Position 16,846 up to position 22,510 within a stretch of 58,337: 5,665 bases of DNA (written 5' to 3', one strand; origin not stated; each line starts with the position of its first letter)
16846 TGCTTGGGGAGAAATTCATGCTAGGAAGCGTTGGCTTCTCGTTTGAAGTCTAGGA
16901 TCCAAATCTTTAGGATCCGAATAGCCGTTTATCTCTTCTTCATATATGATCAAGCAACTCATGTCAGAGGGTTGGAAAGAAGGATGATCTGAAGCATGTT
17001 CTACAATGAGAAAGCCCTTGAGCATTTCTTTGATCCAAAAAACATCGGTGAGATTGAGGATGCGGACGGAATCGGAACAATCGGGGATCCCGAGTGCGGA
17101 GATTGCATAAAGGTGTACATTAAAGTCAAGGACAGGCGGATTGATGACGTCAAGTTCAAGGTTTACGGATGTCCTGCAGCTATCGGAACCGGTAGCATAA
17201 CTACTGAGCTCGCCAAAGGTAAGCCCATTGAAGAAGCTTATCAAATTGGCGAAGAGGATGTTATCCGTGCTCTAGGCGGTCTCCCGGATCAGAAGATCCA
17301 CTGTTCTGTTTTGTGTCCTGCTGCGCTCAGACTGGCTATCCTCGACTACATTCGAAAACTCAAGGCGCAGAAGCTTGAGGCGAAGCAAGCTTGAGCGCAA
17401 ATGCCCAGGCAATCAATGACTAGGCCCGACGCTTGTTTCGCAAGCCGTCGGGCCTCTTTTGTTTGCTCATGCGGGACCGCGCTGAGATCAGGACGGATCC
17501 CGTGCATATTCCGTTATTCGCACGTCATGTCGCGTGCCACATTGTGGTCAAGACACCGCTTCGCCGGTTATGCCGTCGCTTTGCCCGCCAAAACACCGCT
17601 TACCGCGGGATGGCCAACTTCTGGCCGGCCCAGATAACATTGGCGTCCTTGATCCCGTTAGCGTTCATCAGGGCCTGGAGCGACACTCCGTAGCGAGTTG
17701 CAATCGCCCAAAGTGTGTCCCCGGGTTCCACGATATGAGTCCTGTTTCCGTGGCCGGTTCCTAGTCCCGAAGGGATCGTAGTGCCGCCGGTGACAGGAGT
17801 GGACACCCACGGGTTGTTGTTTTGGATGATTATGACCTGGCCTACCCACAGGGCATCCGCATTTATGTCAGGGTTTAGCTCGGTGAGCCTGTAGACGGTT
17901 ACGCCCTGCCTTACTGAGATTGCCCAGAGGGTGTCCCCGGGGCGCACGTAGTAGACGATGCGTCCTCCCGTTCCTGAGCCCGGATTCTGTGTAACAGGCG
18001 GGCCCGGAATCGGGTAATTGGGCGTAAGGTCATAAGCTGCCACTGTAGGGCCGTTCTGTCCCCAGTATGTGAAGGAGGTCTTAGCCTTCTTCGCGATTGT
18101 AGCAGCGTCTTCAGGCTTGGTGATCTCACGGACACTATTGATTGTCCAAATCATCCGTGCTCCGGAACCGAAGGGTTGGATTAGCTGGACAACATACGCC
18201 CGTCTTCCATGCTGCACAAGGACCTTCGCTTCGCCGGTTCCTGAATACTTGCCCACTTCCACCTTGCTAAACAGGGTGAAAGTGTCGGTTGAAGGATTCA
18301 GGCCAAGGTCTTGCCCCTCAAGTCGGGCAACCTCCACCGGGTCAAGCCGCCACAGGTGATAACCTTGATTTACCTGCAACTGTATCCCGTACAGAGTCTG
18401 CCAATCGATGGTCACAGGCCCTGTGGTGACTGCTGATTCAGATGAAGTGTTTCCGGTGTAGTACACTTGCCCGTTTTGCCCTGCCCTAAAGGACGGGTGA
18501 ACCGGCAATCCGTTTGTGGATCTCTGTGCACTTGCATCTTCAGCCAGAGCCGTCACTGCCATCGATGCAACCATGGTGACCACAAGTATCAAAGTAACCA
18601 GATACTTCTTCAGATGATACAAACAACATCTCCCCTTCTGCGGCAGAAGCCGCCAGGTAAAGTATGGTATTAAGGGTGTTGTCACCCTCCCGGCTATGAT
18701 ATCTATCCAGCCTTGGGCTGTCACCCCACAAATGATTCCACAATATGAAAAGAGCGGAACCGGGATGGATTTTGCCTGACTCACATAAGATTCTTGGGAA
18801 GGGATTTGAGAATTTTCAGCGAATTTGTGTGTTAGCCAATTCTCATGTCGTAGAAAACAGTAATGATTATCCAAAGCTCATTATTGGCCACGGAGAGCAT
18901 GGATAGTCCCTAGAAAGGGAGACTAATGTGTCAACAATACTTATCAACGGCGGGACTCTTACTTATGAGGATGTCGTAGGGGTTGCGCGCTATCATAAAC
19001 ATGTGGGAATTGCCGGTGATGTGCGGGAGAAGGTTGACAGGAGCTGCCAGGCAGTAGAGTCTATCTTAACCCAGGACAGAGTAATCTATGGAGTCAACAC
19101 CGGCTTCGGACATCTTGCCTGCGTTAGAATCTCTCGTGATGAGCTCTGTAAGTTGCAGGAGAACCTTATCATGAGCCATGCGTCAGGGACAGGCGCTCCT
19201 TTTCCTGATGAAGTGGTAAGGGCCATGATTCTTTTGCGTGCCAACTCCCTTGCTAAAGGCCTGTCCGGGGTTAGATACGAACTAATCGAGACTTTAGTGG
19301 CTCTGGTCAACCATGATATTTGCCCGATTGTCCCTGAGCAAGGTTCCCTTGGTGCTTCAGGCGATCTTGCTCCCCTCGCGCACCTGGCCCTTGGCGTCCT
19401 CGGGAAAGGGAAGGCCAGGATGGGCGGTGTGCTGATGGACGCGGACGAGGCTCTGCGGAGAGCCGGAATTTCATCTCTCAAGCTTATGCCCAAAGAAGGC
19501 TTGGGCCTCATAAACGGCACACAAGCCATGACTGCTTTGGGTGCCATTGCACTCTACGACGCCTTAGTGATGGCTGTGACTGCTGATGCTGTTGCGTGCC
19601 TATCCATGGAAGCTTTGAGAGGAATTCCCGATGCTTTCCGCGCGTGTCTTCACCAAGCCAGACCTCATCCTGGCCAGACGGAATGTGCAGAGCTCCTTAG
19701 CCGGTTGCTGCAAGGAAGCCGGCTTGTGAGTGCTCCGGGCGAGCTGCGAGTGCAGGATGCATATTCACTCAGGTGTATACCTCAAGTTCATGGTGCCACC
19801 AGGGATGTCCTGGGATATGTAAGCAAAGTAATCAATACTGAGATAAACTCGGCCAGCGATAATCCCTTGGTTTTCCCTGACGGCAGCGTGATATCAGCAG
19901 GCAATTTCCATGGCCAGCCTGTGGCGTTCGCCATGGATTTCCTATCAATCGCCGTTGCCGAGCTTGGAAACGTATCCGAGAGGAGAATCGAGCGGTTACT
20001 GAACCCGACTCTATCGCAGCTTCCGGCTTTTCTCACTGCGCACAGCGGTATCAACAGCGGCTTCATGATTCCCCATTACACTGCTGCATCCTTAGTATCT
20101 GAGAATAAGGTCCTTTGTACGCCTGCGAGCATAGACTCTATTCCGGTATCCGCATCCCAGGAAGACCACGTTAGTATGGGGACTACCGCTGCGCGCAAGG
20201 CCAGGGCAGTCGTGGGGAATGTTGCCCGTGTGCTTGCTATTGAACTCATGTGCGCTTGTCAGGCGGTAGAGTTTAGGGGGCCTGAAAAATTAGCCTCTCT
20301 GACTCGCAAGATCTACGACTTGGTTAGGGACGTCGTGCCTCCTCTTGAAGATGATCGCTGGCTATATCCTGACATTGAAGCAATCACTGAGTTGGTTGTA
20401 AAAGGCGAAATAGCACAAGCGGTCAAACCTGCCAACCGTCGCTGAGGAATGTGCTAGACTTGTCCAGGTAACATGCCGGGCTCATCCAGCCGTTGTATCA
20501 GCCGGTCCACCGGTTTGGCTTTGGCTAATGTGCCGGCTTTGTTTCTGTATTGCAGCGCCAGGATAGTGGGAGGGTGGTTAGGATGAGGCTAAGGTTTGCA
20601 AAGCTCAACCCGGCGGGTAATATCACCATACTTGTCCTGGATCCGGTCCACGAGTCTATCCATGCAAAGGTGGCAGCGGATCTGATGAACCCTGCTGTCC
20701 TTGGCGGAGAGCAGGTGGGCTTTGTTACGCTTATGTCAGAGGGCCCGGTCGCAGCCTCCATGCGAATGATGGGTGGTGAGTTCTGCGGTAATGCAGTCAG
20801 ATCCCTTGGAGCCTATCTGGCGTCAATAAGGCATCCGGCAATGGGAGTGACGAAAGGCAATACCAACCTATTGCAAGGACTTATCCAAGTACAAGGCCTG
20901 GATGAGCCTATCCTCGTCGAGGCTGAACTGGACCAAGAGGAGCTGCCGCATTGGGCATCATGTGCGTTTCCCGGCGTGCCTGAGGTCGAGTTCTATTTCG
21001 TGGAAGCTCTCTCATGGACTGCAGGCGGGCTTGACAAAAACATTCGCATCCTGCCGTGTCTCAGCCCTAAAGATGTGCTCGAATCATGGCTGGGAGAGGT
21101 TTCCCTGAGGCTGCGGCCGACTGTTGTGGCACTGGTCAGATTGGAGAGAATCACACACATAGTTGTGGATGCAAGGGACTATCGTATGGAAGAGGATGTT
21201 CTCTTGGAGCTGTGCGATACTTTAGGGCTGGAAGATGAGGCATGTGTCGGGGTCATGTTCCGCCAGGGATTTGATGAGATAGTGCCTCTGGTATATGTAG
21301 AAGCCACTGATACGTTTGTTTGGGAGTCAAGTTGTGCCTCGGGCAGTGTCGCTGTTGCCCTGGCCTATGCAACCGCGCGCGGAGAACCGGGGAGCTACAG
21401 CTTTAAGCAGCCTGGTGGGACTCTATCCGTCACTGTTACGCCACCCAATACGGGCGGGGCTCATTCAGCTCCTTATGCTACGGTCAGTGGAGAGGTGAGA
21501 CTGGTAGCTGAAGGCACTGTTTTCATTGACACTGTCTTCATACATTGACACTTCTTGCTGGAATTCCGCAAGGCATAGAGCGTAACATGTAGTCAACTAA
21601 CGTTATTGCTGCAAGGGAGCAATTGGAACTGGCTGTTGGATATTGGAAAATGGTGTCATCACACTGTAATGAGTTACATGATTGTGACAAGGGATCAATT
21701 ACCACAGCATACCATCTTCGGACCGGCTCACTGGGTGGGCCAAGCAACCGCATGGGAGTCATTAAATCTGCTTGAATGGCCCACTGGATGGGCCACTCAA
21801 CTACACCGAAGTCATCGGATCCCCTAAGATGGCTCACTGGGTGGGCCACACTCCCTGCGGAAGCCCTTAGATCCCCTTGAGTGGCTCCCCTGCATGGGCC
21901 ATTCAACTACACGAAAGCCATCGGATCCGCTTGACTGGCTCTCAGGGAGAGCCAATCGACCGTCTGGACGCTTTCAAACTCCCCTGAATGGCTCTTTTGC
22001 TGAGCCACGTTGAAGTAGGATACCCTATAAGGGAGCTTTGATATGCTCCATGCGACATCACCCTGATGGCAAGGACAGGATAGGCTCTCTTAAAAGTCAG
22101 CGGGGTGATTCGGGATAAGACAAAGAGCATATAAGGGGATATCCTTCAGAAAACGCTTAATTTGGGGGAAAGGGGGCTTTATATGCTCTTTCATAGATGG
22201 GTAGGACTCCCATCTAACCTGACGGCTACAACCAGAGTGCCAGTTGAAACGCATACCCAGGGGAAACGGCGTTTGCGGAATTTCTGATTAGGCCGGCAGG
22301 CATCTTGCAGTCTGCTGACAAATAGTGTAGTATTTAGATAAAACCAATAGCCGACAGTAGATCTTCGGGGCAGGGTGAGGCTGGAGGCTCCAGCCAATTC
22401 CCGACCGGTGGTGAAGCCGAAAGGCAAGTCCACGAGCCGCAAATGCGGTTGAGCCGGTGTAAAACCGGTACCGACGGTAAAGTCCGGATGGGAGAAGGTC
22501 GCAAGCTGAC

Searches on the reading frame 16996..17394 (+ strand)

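Call 89: search_protein_families(library=pfam, proteins=[window:16996-17394:+], max_evalue=0.00001)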
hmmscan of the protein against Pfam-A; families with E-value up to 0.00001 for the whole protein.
window:16996-17394:+ (132 aa): 1 family
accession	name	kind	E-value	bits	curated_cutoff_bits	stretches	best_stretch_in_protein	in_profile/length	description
PF01592.21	NifU_N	-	1.9e-37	128.7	22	1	3-123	2-125/127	NifU-like N terminal domain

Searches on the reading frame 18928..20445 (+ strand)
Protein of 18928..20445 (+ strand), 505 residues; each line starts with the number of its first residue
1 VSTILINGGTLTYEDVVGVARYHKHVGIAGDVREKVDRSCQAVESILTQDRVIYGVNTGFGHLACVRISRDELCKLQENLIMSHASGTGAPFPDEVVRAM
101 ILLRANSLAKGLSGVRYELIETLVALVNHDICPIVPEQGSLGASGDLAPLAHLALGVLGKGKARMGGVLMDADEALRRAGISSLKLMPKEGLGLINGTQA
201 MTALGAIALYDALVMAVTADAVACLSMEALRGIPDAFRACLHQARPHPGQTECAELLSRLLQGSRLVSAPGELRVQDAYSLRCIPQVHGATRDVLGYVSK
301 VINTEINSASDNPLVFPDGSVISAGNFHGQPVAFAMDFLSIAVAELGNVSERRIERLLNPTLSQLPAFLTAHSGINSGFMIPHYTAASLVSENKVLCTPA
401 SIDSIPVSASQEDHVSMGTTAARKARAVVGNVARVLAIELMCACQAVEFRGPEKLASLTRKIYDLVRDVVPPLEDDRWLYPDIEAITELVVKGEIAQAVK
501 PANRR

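Call 14: search_protein_families(library=pfam, proteins=[window:18928-20445:+])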
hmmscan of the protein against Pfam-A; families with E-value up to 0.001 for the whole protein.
window:18928-20445:+ (505 aa): 1 family
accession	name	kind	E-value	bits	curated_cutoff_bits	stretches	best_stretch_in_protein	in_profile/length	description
PF00221.24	Lyase_aromatic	-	2.7e-197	656.5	27.3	1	11-467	1-465/466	Aromatic amino acid lyase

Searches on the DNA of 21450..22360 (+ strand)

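Call 6: search_rna_families(source=window, start=21450, end=22360, threshold=evalue, max_evalue=10, show_alignments=3)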
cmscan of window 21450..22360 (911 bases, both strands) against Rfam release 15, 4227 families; matches with E-value up to 10: 0.
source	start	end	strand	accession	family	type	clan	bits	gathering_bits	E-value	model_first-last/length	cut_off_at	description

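Call 49: search_dna_similar(query=window:21548-22190:+, collection=plasmids, mode=distant, max_evalue=0.001)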
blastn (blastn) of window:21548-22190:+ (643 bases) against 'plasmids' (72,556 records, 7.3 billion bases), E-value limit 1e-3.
No match.

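Call 50: search_dna_similar(query=window:21548-22190:+, collection=phages, mode=distant, max_evalue=0.001)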
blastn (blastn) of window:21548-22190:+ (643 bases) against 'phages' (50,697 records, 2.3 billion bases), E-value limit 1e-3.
No match.

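Call 71: search_rna_families(sources=[L249, L238, L151, L246], threshold=gathering)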
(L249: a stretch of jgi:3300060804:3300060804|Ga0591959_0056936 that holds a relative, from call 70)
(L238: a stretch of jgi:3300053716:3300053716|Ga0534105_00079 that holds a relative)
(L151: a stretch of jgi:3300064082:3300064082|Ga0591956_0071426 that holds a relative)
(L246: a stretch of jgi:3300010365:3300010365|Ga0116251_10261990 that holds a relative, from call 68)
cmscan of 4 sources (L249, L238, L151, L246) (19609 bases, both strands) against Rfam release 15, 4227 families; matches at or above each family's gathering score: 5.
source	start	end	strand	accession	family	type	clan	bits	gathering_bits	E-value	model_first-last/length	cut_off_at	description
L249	2290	2461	-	RF02001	group-II-D1D4-3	Intron;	CL00102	133.7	32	6.6e-28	1-170/170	no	Group II catalytic intron D1-D4-3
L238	4560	4711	+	RF00050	FMN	Cis-reg; riboswitch;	-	98.6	66.2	4e-22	1-138/138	no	FMN riboswitch aptamer (RFN element)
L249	67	141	-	RF00005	tRNA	Gene; tRNA;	CL00001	66.4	29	9.4e-13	1-71/71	no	tRNA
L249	645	721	-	RF00029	Intron_gpII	Intron;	-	48.7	40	5e-07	1-77/77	no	Group II catalytic intron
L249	2168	2236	-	RF01998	group-II-D1D4-1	Intron;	CL00102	44.8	35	2.3e-05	1-84/84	no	Group II catalytic intron D1-D4-1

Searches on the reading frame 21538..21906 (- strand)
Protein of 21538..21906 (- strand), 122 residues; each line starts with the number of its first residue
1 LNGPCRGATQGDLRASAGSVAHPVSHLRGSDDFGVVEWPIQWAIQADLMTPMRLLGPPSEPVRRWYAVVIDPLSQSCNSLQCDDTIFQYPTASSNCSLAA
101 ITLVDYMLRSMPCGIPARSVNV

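Call 65: search_protein_representatives(protein=window:21538-21906:-)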
Query: 122 residues. Proteins with E-value up to 0.001 (for the whole library): 7; up to 1e-10: 1; up to 1e-30: 0. The best 7 are listed.
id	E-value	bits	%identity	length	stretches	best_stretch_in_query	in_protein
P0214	1.2e-22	96.4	32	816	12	54-87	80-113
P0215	1.6e-10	57.2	63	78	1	69-120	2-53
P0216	5.2e-08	49.1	36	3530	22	78-110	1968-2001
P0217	8.1e-08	48.5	82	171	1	67-99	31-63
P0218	1.3e-06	44.5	57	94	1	20-65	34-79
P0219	1.1e-04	38.4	64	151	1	9-44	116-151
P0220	1.7e-04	37.7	55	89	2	3-47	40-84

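Call 68: find_encoding_contigs(protein=P0217, flank=6000, max_places=5)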
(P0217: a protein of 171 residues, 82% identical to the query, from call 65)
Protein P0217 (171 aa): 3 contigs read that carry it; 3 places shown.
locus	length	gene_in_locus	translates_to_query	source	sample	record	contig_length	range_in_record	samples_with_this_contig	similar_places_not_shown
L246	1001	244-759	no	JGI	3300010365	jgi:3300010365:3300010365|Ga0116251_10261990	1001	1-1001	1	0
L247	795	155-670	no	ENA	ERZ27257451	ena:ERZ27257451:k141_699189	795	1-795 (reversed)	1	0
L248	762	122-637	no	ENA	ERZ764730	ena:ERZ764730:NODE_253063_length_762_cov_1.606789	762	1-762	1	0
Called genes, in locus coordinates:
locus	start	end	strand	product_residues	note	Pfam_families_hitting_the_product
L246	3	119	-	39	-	?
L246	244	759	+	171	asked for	-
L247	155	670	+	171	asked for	-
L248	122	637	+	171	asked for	-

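Call 70: find_encoding_contigs(protein=P0219, flank=8000, max_places=6)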
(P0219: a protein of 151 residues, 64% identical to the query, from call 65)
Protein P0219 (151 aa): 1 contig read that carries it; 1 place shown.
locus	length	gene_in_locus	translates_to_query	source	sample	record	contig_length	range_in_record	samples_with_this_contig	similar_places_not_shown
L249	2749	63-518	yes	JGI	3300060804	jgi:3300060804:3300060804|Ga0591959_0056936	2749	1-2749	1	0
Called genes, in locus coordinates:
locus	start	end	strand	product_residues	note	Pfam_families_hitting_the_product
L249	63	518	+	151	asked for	-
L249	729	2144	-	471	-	PF00078:RVT_1, PF08388:GIIM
